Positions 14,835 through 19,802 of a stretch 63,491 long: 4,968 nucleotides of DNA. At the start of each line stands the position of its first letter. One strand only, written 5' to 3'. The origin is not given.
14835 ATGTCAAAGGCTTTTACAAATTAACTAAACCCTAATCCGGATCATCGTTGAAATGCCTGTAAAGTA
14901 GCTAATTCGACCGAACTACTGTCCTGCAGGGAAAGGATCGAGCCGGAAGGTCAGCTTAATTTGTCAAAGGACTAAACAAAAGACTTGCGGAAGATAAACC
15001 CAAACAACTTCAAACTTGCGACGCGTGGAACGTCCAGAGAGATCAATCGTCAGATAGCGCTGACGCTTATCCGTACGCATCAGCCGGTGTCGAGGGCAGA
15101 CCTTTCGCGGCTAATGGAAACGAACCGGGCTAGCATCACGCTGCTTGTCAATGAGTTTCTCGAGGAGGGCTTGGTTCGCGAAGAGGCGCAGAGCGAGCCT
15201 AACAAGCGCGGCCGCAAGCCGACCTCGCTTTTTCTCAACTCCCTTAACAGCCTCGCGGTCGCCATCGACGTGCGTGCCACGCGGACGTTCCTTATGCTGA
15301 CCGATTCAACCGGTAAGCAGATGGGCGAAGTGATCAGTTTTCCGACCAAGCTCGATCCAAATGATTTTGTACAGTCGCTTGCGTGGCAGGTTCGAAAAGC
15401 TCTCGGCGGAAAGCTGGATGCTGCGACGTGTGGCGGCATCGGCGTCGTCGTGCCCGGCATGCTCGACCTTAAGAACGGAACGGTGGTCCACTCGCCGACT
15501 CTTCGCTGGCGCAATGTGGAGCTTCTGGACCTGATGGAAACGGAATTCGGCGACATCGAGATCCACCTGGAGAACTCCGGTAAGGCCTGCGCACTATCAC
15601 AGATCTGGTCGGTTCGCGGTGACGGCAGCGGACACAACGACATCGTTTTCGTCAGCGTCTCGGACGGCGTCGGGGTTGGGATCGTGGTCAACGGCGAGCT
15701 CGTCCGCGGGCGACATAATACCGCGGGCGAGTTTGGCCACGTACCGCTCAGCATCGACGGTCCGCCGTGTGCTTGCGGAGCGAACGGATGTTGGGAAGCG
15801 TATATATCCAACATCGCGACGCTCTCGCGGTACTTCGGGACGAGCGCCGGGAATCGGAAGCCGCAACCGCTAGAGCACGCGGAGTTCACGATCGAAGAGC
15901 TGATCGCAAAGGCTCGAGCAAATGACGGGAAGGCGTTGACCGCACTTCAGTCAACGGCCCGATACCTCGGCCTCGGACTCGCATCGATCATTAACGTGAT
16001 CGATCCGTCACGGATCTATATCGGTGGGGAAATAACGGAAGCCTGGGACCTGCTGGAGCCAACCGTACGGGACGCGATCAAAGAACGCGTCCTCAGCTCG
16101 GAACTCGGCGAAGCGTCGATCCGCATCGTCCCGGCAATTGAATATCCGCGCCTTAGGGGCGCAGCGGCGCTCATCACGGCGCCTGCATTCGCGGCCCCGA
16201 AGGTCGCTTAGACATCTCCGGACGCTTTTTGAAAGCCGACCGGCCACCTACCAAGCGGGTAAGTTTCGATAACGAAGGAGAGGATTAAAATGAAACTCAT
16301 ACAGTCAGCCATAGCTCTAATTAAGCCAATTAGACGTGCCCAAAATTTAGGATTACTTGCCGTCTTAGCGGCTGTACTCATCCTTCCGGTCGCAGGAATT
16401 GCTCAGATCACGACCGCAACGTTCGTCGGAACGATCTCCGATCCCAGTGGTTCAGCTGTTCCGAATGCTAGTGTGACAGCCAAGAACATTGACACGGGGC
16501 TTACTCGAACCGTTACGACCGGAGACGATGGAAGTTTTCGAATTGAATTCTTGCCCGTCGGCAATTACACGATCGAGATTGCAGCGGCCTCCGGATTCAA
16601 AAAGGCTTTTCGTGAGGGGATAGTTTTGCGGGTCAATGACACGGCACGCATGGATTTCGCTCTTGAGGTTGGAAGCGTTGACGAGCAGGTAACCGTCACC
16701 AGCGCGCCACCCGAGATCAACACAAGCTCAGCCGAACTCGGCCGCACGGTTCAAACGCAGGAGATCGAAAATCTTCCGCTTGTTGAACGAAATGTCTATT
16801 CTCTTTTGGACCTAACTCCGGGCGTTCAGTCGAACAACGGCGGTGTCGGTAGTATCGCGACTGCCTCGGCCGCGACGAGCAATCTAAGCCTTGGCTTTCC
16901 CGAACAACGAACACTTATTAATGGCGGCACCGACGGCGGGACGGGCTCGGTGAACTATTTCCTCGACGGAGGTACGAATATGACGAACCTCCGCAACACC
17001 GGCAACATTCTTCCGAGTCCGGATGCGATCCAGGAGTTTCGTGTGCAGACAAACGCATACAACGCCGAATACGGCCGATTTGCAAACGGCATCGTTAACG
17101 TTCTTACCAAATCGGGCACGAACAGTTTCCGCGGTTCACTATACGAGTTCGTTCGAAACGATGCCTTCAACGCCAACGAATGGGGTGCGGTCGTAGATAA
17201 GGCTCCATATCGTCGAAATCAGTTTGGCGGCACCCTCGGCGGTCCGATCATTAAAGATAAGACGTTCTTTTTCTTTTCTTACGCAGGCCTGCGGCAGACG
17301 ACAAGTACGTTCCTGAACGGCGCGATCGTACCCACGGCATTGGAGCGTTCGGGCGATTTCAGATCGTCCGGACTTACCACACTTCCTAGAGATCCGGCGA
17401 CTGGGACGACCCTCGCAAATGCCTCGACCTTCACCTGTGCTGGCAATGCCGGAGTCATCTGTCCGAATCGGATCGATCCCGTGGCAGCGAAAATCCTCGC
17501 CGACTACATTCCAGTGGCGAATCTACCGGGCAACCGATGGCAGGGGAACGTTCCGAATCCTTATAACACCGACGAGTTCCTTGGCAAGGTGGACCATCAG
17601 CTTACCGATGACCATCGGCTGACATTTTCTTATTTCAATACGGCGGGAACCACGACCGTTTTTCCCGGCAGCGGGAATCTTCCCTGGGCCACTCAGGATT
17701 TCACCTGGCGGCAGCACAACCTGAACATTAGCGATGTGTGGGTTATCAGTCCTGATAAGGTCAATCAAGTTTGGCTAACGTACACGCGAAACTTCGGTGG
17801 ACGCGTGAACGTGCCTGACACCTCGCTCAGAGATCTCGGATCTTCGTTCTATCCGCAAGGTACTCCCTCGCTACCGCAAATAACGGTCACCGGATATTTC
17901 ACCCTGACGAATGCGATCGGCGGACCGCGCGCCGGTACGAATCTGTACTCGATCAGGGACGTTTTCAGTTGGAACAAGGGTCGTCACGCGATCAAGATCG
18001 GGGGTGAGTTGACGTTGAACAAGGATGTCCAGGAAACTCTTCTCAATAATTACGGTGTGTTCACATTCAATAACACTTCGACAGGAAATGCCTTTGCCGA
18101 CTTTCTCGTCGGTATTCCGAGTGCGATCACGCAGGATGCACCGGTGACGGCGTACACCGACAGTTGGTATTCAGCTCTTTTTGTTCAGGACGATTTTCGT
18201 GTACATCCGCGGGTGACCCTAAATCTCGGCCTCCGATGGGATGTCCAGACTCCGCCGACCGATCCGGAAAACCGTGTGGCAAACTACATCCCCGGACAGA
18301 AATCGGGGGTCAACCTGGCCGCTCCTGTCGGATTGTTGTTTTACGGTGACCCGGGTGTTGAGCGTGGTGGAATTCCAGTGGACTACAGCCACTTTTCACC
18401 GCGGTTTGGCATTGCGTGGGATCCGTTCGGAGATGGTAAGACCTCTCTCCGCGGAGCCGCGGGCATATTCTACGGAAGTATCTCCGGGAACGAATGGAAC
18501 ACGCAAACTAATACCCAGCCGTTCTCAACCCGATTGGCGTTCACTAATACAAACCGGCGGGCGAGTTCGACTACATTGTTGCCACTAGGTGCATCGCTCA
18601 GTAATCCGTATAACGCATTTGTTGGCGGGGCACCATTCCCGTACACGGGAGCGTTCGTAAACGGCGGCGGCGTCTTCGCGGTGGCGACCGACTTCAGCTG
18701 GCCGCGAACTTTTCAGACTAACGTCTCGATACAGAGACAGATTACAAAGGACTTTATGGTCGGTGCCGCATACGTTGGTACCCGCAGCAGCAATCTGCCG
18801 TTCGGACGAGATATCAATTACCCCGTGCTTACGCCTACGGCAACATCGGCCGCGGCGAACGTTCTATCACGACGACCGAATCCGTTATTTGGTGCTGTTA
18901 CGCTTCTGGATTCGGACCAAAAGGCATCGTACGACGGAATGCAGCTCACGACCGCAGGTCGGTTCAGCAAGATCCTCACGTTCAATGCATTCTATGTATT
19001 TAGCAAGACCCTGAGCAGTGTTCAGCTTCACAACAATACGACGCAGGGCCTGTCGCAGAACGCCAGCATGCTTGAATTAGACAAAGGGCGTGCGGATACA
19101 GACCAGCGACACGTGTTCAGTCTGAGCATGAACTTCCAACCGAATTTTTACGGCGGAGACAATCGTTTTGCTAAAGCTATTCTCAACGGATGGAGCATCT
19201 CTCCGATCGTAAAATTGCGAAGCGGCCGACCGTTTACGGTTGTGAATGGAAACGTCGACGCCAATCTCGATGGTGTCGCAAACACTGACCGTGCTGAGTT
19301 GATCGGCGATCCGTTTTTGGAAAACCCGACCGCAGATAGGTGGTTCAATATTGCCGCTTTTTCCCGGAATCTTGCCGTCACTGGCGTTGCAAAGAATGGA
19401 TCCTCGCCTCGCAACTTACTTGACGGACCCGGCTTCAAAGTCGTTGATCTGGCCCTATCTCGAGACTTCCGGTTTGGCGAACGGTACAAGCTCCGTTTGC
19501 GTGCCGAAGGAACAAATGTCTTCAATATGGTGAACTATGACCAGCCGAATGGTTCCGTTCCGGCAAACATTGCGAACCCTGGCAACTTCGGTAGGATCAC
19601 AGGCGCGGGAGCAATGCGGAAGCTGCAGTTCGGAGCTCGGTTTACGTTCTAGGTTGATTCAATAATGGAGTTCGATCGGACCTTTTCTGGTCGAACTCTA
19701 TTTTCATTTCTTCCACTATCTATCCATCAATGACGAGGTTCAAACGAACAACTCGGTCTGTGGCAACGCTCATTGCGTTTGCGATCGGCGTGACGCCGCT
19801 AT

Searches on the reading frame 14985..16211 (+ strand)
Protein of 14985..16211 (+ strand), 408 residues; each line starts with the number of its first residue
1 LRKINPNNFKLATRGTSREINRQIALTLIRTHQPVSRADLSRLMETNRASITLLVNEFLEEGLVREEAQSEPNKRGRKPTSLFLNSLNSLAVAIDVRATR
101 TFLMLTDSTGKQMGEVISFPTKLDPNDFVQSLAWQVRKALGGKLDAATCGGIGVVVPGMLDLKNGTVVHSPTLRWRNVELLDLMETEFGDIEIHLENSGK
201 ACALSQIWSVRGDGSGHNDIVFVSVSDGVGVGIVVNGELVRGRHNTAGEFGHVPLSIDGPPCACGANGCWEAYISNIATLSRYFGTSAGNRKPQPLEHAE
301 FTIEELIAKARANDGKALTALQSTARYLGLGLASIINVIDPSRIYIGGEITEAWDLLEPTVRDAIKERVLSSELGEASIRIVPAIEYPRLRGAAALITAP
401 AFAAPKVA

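Call 99: search_protein_families(library=pfam, proteins=[window:14985-16211:+], max_evalue=0.0001)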
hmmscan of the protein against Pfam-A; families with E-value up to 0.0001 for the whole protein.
window:14985-16211:+ (408 aa): 1 family
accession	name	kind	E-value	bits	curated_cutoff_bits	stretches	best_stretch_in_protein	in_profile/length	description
PF00480.26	ROK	-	2.4e-51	175.4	22.9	1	92-397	2-291/294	ROK family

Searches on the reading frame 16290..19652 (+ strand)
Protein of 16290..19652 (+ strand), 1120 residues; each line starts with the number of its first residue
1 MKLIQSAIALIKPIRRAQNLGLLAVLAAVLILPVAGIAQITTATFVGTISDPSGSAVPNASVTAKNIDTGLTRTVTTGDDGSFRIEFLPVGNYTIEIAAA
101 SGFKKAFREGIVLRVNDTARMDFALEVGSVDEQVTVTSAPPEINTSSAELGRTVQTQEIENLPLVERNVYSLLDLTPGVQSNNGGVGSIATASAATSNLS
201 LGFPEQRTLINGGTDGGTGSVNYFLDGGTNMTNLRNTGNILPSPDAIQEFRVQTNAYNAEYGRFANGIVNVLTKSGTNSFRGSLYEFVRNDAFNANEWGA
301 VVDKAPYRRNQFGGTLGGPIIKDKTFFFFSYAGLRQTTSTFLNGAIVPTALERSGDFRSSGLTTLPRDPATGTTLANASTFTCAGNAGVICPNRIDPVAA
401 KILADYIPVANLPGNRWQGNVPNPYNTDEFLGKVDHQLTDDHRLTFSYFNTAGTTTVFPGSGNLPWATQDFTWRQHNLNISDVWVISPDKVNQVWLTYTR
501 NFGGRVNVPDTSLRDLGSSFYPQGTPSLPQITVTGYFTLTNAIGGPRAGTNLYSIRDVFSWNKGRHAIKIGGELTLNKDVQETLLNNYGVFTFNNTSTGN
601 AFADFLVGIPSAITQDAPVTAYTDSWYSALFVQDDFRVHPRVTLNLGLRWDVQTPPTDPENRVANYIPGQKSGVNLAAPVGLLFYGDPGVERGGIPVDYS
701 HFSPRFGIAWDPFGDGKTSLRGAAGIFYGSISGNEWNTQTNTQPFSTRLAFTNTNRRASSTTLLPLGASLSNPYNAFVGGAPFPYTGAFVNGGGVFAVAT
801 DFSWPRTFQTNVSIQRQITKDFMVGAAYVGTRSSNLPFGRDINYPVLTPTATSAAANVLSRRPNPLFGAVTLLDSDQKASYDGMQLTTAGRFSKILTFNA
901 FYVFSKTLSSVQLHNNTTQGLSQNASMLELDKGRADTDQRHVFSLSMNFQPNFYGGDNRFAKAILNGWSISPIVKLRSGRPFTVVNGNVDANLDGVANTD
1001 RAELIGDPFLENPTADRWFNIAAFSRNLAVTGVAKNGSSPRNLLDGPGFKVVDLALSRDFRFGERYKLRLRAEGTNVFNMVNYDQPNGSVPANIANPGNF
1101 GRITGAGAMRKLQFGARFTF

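Call 99: search_protein_families(library=pfam, proteins=[window:16290-19652:+], max_evalue=0.0001)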
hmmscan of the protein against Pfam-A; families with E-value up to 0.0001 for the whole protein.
window:16290-19652:+ (1120 aa): 2 families
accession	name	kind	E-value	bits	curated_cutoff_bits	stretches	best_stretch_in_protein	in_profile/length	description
PF25183.1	OMP_b-brl_4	-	6.4e-212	706.7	30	1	273-1113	2-838/838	Outer membrane beta barrel domain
PF13620.12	CarboxypepD_reg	-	9.2e-20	71.2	32.3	1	46-126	3-82/82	Carboxypeptidase regulatory-like domain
